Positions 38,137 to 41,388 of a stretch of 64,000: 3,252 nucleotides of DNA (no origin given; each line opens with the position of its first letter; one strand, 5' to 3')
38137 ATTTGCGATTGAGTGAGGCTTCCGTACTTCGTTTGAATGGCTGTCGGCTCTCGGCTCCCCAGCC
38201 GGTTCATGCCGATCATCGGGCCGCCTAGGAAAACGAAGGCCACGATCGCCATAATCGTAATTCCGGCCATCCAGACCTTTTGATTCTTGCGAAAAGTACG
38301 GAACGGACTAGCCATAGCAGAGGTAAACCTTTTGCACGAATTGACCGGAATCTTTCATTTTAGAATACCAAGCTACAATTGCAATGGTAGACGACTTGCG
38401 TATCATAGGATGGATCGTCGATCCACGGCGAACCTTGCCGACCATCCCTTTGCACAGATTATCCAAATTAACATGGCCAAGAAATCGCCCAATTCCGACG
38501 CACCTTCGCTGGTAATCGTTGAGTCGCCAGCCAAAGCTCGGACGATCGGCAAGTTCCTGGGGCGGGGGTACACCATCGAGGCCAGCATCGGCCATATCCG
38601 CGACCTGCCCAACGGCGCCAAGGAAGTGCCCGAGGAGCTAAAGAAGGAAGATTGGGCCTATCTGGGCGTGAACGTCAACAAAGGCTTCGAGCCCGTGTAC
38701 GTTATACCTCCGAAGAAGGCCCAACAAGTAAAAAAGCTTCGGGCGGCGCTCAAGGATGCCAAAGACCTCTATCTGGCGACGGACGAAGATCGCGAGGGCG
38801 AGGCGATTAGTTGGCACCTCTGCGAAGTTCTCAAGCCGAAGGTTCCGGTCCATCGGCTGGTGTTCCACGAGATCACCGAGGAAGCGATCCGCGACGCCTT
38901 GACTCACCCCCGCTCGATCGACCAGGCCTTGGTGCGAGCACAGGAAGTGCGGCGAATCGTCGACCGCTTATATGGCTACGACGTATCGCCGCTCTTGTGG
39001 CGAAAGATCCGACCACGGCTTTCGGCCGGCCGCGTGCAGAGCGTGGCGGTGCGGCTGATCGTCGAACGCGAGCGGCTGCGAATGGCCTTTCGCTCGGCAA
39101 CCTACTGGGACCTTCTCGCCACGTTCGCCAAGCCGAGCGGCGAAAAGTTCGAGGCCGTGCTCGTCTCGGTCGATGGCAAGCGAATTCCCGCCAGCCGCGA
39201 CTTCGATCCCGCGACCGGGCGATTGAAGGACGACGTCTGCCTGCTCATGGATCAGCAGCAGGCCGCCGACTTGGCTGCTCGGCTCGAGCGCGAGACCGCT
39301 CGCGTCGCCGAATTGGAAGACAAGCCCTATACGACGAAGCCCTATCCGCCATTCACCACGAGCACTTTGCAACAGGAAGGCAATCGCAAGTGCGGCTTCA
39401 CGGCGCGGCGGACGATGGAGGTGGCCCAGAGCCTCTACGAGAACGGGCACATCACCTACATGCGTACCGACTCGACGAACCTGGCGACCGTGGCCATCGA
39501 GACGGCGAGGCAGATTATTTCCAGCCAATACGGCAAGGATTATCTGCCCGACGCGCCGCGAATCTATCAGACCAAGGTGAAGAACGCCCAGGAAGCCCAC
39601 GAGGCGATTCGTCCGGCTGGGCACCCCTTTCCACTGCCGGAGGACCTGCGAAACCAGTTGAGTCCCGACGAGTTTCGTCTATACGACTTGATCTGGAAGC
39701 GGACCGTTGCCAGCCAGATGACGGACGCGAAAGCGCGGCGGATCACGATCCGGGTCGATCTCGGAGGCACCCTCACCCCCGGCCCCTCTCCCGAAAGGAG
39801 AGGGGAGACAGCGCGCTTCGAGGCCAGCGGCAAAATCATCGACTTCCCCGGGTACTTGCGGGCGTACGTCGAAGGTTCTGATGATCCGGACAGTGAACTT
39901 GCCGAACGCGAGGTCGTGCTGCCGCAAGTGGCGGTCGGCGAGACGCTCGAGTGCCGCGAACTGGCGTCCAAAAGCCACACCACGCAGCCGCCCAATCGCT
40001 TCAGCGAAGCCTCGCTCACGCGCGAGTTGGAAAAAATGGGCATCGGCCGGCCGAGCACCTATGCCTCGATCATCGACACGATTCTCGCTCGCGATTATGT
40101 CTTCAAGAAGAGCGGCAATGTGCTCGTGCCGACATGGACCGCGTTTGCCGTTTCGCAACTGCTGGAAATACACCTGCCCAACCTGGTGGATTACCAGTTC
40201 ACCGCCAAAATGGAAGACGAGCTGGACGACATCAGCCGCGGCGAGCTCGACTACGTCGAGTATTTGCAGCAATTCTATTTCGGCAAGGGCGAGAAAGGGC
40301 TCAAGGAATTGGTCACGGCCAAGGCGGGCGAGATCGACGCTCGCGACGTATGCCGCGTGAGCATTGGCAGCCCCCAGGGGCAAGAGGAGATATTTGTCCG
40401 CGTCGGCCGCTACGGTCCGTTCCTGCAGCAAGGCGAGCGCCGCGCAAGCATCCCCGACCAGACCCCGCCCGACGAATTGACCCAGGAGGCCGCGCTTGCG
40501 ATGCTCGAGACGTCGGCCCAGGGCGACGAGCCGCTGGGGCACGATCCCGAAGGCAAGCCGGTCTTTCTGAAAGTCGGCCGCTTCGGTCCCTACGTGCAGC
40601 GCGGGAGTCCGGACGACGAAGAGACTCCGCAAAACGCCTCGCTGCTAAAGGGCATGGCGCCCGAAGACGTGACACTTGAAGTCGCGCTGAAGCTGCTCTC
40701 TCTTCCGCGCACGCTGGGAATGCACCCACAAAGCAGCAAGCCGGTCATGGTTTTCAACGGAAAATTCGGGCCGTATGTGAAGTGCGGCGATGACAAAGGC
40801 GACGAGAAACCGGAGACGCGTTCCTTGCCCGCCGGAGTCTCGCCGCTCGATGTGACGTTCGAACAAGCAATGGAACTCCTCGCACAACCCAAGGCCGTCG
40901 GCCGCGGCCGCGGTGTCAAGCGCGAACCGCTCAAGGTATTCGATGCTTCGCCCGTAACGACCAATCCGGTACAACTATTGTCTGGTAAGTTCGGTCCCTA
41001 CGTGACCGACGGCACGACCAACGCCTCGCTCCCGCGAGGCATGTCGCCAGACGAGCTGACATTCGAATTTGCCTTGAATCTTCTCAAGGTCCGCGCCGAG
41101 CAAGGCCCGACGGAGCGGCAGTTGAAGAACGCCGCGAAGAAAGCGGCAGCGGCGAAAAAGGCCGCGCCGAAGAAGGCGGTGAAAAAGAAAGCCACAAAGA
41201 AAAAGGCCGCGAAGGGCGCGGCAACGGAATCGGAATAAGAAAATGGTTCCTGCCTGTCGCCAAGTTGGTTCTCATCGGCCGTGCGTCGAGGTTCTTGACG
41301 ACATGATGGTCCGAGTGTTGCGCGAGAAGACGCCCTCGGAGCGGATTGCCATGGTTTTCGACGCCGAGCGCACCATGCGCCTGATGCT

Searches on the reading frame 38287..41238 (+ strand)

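Call 44: search_protein_families(library=pfam, proteins=[window:38287-41238:+], max_evalue=0.0001)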
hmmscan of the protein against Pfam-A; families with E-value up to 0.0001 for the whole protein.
window:38287-41238:+ (983 aa): 3 families
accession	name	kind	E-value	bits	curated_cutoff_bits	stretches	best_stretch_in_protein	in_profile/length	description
PF01131.25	Topoisom_bac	-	2.2e-114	383.1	35.1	1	211-660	2-410/411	DNA topoisomerase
PF13368.11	Toprim_C_rpt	-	1.7e-65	217.2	22.3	4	889-941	2-54/57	Topoisomerase C-terminal repeat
PF01751.28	Toprim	-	9e-19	67.9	23.1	1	75-196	2-96/96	Toprim domain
